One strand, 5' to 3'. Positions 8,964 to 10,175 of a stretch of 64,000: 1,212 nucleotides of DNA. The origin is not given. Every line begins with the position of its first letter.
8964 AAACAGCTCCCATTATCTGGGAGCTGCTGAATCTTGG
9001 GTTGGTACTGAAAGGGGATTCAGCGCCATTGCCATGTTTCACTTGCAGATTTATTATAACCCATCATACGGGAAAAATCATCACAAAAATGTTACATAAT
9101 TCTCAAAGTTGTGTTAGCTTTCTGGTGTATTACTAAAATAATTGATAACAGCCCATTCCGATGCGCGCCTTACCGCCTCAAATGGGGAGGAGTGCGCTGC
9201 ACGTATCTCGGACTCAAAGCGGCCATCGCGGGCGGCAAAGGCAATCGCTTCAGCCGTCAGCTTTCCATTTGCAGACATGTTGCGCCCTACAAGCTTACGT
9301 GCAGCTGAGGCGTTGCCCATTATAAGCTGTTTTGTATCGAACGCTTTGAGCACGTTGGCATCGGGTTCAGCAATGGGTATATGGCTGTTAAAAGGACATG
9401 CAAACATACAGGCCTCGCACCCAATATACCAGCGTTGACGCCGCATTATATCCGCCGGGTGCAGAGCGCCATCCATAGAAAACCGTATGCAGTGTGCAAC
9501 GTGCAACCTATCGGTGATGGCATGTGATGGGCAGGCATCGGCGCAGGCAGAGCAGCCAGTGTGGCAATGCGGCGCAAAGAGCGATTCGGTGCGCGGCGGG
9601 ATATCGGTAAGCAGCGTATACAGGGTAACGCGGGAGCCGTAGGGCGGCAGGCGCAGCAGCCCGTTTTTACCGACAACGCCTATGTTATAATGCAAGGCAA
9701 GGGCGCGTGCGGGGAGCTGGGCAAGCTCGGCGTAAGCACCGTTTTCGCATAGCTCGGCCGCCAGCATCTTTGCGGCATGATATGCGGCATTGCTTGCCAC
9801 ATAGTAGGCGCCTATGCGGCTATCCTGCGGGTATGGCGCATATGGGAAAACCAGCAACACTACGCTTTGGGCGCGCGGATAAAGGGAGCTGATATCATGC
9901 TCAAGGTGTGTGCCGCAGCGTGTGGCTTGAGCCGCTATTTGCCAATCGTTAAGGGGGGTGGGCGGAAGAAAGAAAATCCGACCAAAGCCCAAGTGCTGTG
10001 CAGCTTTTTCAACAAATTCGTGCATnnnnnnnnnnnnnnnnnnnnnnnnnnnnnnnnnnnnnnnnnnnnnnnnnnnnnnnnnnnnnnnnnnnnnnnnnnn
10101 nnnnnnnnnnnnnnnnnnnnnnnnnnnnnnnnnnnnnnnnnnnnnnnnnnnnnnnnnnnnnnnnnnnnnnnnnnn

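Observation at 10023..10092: Two divergent genes driven by mirror-image promoters that share a single palindromic -35 hexamer and start at the ATG (leaderless geometry)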

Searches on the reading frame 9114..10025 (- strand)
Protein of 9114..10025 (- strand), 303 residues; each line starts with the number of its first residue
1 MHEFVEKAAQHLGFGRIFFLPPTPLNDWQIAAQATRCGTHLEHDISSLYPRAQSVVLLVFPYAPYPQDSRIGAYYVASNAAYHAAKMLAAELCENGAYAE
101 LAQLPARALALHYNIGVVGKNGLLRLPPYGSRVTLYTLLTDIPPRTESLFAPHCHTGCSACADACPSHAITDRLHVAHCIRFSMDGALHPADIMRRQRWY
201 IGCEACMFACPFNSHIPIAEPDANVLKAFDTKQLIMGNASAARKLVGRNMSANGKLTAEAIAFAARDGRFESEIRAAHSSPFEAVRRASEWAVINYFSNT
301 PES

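Call 7: search_protein_families(library=pfam, proteins=[window:9114-10025:-], max_evalue=0.01)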
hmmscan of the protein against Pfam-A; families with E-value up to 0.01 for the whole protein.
window:9114-10025:- (303 aa): 9 families
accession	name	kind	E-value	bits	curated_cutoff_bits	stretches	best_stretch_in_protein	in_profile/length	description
PF13484.11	Fer4_16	-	2.2e-08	35.2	30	1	156-213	3-66/66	4Fe-4S double cluster binding domain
PF00037.32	Fer4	-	4.7e-07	29.8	21.1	1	156-171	9-24/24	4Fe-4S binding domain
PF13187.11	Fer4_9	-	5e-06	26.9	27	0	153-170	36-52/52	4Fe-4S dicluster domain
PF13237.11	Fer4_10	-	1.8e-05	25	25.5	0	154-167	9-21/53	4Fe-4S dicluster domain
PF14697.11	Fer4_21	-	0.00056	20.4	35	0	201-221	9-29/59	4Fe-4S dicluster domain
PF12838.12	Fer4_7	-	0.0034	18.3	27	0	156-213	3-51/52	4Fe-4S dicluster domain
PF12837.12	Fer4_6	-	0.0046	17.3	25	0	201-213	10-22/24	4Fe-4S binding domain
PF12797.12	Fer4_2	-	0.0085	16.5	24.5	0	201-212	11-22/22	4Fe-4S binding domain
PF13183.11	Fer4_8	-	0.01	16.8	27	0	201-215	6-20/68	4Fe-4S dicluster domain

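Call 8: search_protein_families(library=ncbifam, proteins=[window:9114-10025:-], max_evalue=0.01)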
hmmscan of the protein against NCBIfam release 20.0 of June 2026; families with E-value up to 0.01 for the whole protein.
window:9114-10025:- (303 aa): 6 families
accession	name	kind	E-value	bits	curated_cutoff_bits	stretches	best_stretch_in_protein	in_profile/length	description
TIGR00276.1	TIGR00276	equivalog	7.9e-15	54.7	200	1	98-293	125-334/337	tRNA epoxyqueuosine(34) reductase QueG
TIGR02486.1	RDH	subfamily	4.4e-05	23.5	160.35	1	118-214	165-280/314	reductive dehalogenase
NF009053.0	PRK12387.1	subfamily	0.0001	22.1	204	0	156-174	41-59/180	formate hydrogenlyase complex iron-sulfur subunit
TIGR02512.1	FeFe_hydrog_A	subfamily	0.00079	18.4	405.95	1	156-253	10-106/375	[FeFe] hydrogenase, group A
TIGR04105.1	FeFe_hydrog_B1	subfamily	0.003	16.3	450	1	156-214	145-204/462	monomeric [FeFe] hydrogenase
TIGR02936.1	fdxN_nitrog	equivalog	0.01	16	80.55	0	196-213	68-85/91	ferredoxin III, nif-specific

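Call 9: find_homologous_proteins(query=window:9114-10025:-)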
Query window:9114-10025:- (303 aa): 59 proteins with E <= 0.001 among 3435 candidates.
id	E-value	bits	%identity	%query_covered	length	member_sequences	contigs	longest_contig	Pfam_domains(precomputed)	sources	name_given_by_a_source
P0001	4.3e-205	698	100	100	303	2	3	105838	PF00037.33,PF13484.12,PF13237.12,PF13187.12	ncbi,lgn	ncbi:MAG: 4Fe-4S double cluster binding domain-containing protein [Clostridia bacterium]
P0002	6.5e-89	317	51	98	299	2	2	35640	PF00037.33,PF13484.12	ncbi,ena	-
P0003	1.6e-88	315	49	99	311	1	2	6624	PF13484.12,PF12838.13,PF13237.12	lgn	-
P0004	2.0e-88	315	50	99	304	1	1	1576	PF13484.12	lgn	-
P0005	1.1e-86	309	50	98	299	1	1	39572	PF13484.12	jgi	-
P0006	1.6e-84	302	49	99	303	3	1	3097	PF13484.12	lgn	-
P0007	1.8e-84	302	49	98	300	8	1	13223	PF00037.33,PF13484.12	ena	-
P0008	2.2e-84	302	52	95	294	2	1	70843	PF00037.33,PF13484.12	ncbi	ncbi:MAG: 4Fe-4S double cluster binding domain-containing protein [Clostridiaceae bacterium]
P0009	2.5e-84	302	52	98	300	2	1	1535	PF13484.12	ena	-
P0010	1.3e-83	299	53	96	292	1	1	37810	PF13484.12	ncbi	-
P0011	3.0e-82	295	48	98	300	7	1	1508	PF13484.12,PF25160.2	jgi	jgi:epoxyqueuosine reductase QueG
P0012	4.7e-81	291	48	99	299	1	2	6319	PF13484.12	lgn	-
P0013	1.8e-79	286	50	97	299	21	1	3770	PF00037.33,PF13484.12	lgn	-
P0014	1.1e-78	283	48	98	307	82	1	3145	PF13484.12,PF12838.13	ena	-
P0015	6.1e-78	281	47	98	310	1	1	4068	PF13484.12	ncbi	-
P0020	9.4e-72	260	47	98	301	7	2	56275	PF00037.33,PF13484.12,PF12838.13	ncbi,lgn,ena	-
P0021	5.0e-71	258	46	98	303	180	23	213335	PF13484.12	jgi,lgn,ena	-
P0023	8.7e-70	254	45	98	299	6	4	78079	PF13484.12,PF12838.13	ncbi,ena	-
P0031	7.8e-62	228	45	97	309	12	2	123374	PF00037.33,PF13484.12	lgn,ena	-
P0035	9.2e-61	224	43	96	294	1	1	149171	PF13484.12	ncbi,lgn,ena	-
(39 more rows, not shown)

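Call 10: find_related_loci(query=window:9114-10025:-, collection=genome_contigs, flank=4000)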
Query window:9114-10025:- (303 aa) in genome_contigs; peptide patterns used: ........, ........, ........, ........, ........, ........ (x = any residue, [..] = any of these).
122 stretches matched a pattern; 71 encode a relative of the query (tblastn E <= 1e-3); 71 distinct loci.
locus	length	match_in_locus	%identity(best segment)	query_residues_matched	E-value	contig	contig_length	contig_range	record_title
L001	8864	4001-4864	53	4-293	9e-85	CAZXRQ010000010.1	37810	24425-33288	MAG TPA_asm: uncultured Oscillospiraceae bacterium isolate SRP263991_co7_192 genome assembly, contig: NODE_1274_length_3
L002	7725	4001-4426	27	156-294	1e-5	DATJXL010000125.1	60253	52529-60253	MAG TPA_asm: Kofleriaceae bacterium isolate SMAG_U15125 k141_625494, whole genome shotgun sequence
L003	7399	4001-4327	28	156-261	1e-4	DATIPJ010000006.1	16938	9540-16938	MAG TPA_asm: Kofleriaceae bacterium isolate SMAG_U15847 k141_442232, whole genome shotgun sequence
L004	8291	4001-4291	27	156-259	1e-4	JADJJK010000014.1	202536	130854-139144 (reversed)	MAG: Myxococcales bacterium isolate Ejby_18-Q3-R6-50_BATAC.353 tig00004099-10-2031360, whole genome shotgun sequence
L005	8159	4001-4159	31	156-225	1e-4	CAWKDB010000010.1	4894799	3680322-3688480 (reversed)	MAG: uncultured delta proteobacterium isolate MFD05502.bin.2.30 genome assembly, contig: contig_8802, whole genome shotg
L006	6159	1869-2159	27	156-259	9e-5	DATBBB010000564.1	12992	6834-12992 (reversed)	MAG TPA_asm: Kofleriaceae bacterium isolate SMAG_U5747 k141_452798, whole genome shotgun sequence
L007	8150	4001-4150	31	156-220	1e-4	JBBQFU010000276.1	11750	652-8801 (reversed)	MAG: Haliangiales bacterium isolate Co_metawrap_1004 Cmw_1004_k141_507854_length_11750_cov_9.0000, whole genome shotgun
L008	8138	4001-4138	31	156-216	1e-4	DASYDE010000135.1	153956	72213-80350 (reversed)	MAG TPA_asm: Kofleriaceae bacterium isolate SMAG_U4951 k141_3039897, whole genome shotgun sequence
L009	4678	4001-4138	31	156-216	1e-4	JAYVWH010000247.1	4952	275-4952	MAG: Kofleriaceae bacterium isolate GL82_DN_concoct_89_sub GL82_DN_concoct_89_sub_246, whole genome shotgun sequence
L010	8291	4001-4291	26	156-259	1e-4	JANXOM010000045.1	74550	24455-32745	MAG: Deltaproteobacteria bacterium isolate GL140_1_concoct_217_sub GL140_1_k141_9989, whole genome shotgun sequence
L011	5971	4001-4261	26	156-253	1e-4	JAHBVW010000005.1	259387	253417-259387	MAG: Deltaproteobacteria bacterium isolate ACE_MYX2 MYX2_5, whole genome shotgun sequence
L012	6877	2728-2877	31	156-220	1e-4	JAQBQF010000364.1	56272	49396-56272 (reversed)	MAG: Myxococcales bacterium isolate RYN_366 scaffold_2316399, whole genome shotgun sequence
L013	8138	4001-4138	31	156-216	1e-4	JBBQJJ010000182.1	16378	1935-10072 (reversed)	MAG: Haliangiales bacterium isolate Co_metawrap_728 Cmw_728_k141_18277465_length_16378_cov_13.7905, whole genome shotgun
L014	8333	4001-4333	28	156-272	1e-4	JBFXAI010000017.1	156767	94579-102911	MAG: Kofleriaceae bacterium isolate CA_2019_TPBS_207 NODE_904_length_156767_cov_7.365813_TPBS, whole genome shotgun sequ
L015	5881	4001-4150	32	156-220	1e-4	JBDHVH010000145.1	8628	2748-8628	MAG: Kofleriaceae bacterium isolate AS-MICRO-OLR.47 NODE_39377_length_8628_cov_5.911720, whole genome shotgun sequence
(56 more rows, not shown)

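Call 11: find_encoding_contigs(protein=P0001, flank=4000, max_places=6)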
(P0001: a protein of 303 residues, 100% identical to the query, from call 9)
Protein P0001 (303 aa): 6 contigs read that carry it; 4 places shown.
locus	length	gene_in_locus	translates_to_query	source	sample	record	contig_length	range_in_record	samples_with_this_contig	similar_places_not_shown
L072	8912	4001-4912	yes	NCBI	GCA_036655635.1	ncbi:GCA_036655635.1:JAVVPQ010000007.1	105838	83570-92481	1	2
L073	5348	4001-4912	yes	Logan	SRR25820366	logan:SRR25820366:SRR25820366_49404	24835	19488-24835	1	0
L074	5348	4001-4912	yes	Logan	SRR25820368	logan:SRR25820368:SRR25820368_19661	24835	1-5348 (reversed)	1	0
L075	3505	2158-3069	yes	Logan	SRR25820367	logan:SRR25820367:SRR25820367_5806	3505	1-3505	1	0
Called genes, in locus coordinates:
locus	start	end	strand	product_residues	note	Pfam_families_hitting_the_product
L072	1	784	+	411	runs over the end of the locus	PF03816:LytR_cpsA_psr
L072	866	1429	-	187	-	PF13240:Zn_Ribbon_1 (weak)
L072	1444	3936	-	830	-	PF00403:HMA, PF00122:E1-E2_ATPase, PF00702:Hydrolase, PF00403:HMA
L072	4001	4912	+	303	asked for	PF13187:Fer4_9 (faint), PF13237:Fer4_10 (faint), PF00037:Fer4 (faint), PF13484:Fer4_16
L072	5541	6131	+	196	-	PF18955:DUF5698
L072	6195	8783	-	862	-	PF02861:Clp_N, PF23569:NBD_SMAX1 (weak), PF00004:AAA, PF17871:AAA_lid_9, PF00004:AAA, PF07724:AAA_2, PF07728:AAA_5, PF10431:ClpB_D2-small, +15 more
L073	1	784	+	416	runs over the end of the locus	PF03816:LytR_cpsA_psr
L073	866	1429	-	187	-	PF13240:Zn_Ribbon_1 (weak)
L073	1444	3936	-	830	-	PF00403:HMA, PF00122:E1-E2_ATPase, PF00702:Hydrolase, PF00403:HMA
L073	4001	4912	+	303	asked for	PF13187:Fer4_9 (faint), PF13237:Fer4_10 (faint), PF00037:Fer4 (faint), PF13484:Fer4_16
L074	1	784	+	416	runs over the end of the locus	PF03816:LytR_cpsA_psr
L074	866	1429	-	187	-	PF13240:Zn_Ribbon_1 (weak)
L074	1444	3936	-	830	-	PF00403:HMA, PF00122:E1-E2_ATPase, PF00702:Hydrolase, PF00403:HMA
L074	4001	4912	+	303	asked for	PF13187:Fer4_9 (faint), PF13237:Fer4_10 (faint), PF00037:Fer4 (faint), PF13484:Fer4_16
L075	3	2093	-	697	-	?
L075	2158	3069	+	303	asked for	PF13187:Fer4_9 (faint), PF13237:Fer4_10 (faint), PF00037:Fer4 (faint), PF13484:Fer4_16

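Call 26: find_encoding_contigs(protein=P0002, flank=3500, max_places=1)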
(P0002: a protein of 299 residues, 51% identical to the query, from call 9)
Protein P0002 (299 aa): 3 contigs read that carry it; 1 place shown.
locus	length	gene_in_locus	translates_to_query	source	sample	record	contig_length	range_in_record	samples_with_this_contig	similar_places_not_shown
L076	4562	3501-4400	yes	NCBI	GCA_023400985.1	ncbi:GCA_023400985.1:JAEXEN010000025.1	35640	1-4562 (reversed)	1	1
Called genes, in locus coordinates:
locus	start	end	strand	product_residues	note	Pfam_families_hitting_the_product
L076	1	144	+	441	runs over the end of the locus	PF03816:LytR_cpsA_psr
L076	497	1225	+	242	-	PF13489:Methyltransf_23 (weak), PF13847:Methyltransf_31 (faint), PF08241:Methyltransf_11, PF13649:Methyltransf_25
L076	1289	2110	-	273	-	-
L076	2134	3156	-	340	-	PF01263:Aldose_epim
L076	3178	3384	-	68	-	PF00403:HMA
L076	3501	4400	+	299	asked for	PF00037:Fer4 (faint), PF13484:Fer4_16 (weak)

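Call 27: find_encoding_contigs(protein=P0008, flank=3500, max_places=1)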
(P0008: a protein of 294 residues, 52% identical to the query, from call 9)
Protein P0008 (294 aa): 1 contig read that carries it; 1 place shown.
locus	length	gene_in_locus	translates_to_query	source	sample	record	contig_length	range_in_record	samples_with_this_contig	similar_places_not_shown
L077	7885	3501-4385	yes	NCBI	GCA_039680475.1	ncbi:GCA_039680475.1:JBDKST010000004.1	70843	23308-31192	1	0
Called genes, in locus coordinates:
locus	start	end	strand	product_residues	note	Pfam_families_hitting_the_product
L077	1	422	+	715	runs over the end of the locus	PF03030:H_PPase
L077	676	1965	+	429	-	PF03816:LytR_cpsA_psr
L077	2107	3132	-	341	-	PF01263:Aldose_epim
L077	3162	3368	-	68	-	PF00403:HMA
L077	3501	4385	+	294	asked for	PF13484:Fer4_16 (weak), PF00037:Fer4 (faint)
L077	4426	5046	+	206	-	PF00440:TetR_N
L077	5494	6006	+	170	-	PF13302:Acetyltransf_3, PF00583:Acetyltransf_1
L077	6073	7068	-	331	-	PF00291:PALP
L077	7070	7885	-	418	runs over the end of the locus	PF00278:Orn_DAP_Arg_deC, PF02784:Orn_Arg_deC_N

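Call 28: find_encoding_contigs(protein=P0021, flank=3500, max_places=1)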
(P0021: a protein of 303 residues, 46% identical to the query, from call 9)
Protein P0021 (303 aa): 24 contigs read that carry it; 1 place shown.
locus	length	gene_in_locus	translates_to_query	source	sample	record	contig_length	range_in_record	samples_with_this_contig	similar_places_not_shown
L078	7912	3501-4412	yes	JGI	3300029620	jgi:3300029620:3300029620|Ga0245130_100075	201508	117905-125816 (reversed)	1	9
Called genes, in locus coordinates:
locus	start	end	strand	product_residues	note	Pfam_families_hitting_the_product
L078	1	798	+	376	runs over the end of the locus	PF01168:Ala_racemase_N, PF00842:Ala_racemase_C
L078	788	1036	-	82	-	-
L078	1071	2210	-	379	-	PF02595:Gly_kinase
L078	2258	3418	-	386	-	PF05651:Diacid_rec, PF17853:GGDEF_2, PF13556:HTH_30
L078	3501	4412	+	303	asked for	PF13484:Fer4_16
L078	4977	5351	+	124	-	PF18899:DUF5655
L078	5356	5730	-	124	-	PF22636:FlK, PF03061:4HBT (weak)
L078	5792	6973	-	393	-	PF00108:Thiolase_N, PF00109:ketoacyl-synt (weak), PF02803:Thiolase_C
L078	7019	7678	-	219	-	PF01144:CoA_trans, PF13336:AcetylCoA_hyd_C (weak)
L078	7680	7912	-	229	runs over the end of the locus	PF01144:CoA_trans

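Call 29: find_encoding_contigs(protein=P0023, flank=3500, max_places=1)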
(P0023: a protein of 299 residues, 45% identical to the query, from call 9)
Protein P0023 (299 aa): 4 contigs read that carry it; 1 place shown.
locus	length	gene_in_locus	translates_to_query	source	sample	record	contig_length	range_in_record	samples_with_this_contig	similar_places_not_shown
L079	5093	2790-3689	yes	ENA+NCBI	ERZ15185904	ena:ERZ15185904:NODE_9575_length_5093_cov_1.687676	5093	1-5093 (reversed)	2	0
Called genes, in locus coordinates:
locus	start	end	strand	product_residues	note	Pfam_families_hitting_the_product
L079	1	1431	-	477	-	?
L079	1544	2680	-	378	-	PF01546:Peptidase_M20, PF07687:M20_dimer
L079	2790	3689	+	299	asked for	PF12838:Fer4_7 (faint), PF13484:Fer4_16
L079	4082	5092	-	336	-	?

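Call 57: find_related_loci(query=A1, collection=metagenome_contigs, flank=1500)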
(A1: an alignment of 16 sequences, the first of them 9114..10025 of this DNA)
Query A1 (303 aa) in metagenome_contigs; peptide patterns used: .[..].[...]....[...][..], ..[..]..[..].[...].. (x = any residue, [..] = any of these).
600 stretches matched a pattern (row limit reached: there are more); 535 encode a relative of the query (tblastn E <= 1e-3); the best 80 are kept; 80 distinct loci.
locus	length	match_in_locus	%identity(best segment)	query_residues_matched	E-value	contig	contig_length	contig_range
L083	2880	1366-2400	26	1-301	8e-18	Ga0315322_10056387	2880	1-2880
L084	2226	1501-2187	29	25-227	2e-17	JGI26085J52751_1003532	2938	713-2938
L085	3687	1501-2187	28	25-227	3e-17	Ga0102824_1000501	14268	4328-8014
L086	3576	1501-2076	29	40-213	6e-17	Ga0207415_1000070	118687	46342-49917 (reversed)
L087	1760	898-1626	26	4-214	9e-17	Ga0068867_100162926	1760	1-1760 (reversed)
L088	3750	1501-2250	28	4-221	2e-16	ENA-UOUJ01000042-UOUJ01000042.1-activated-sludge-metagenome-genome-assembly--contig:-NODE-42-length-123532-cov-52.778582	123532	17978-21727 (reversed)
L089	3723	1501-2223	29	4-213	6e-16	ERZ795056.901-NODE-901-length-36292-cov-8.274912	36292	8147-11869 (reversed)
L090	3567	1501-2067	30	44-213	9e-16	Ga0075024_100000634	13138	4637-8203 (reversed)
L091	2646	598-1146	26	48-213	1e-15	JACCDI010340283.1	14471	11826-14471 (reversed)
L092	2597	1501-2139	27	92-293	2e-15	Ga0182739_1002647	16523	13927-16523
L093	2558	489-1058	27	41-213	2e-15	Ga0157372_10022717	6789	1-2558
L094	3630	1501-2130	28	25-213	4e-15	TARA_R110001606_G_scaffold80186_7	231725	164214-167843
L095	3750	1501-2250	29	3-221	4e-15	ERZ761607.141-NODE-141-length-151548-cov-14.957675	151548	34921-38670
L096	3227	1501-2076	28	41-213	6e-15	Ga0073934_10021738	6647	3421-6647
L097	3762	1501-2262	27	44-278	6e-15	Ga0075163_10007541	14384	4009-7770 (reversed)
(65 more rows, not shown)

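Call 58: find_encoding_contigs(protein=P0020, flank=2500, max_places=1)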
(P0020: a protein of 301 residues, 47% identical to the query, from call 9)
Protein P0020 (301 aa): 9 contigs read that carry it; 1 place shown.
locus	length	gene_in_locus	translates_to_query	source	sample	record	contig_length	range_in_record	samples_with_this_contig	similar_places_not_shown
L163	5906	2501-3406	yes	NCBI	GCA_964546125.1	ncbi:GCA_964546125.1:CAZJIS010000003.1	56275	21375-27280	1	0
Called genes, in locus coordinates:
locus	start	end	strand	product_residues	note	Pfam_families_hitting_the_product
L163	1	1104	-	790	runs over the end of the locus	PF02190:LON_substr_bdg, PF05496:RuvB_N (faint), PF08298:AAA_PrkA (weak), PF00004:AAA, PF07728:AAA_5, PF22667:Lon_lid, PF05362:Lon_C, PF13541:ChlI (weak)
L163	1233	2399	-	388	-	PF01546:Peptidase_M20, PF07687:M20_dimer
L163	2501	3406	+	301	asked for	PF00037:Fer4 (faint), PF12838:Fer4_7 (weak), PF13484:Fer4_16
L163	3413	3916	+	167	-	-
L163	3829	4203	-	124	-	PF07411:DUF1508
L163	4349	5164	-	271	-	PF00398:RrnaAD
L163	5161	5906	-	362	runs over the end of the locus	PF03990:DUF348 (faint), PF07501:G5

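Call 59: find_encoding_contigs(protein=P0031, flank=2500, max_places=1)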
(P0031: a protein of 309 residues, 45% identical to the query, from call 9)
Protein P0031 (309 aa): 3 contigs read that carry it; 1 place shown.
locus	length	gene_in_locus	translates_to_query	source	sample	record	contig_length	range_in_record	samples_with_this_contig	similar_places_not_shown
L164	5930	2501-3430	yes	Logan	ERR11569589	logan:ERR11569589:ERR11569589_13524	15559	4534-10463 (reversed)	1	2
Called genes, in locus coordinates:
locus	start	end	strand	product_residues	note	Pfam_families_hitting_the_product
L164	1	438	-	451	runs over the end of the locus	PF01494:FAD_binding_3 (faint), PF02254:TrkA_N, PF03807:F420_oxidored (faint), PF13241:NAD_binding_7 (weak), PF02080:TrkA_C, PF02254:TrkA_N, PF02080:TrkA_C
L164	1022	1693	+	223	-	PF01872:RibD_C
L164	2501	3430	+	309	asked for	PF00037:Fer4 (faint), PF13484:Fer4_16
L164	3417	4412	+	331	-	-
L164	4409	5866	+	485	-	PF00488:MutS_V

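Call 60: find_encoding_contigs(protein=P0035, flank=2500, max_places=1)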
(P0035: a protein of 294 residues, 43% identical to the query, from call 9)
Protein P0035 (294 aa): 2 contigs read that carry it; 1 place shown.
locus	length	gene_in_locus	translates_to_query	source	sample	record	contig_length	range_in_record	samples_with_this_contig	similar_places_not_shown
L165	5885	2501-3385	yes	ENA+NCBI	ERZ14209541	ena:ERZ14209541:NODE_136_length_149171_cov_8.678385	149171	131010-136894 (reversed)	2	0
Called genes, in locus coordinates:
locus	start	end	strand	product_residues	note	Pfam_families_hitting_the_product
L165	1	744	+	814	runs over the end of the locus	PF02368:Big_2, PF00404:Dockerin_1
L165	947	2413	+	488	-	PF00749:tRNA-synt_1c, PF19269:Anticodon_2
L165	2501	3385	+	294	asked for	PF13484:Fer4_16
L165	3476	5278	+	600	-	PF00009:GTP_EFTU, PF22042:EF-G_D2 (weak), PF03144:GTP_EFTU_D2, PF14492:EFG_III, PF00679:EFG_C, PF06421:LepA_C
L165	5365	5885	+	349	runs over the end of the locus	PF04055:Radical_SAM, PF06969:HemN_C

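Call 61: find_encoding_contigs(protein=P0007, flank=2500, max_places=1)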
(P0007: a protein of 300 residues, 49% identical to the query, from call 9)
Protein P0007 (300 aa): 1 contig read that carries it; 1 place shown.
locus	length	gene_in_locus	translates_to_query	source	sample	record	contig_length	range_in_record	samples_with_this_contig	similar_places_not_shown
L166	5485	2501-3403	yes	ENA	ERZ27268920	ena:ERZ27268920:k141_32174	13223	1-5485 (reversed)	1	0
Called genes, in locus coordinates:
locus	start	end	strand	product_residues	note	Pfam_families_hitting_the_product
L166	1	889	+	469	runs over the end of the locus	PF03816:LytR_cpsA_psr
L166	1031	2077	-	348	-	PF01263:Aldose_epim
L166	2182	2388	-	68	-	PF00403:HMA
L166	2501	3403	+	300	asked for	PF00037:Fer4 (faint), PF13484:Fer4_16 (weak)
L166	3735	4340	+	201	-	PF00440:TetR_N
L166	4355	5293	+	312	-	PF10340:Say1_Mug180, PF20434:BD-FAE, PF07859:Abhydrolase_3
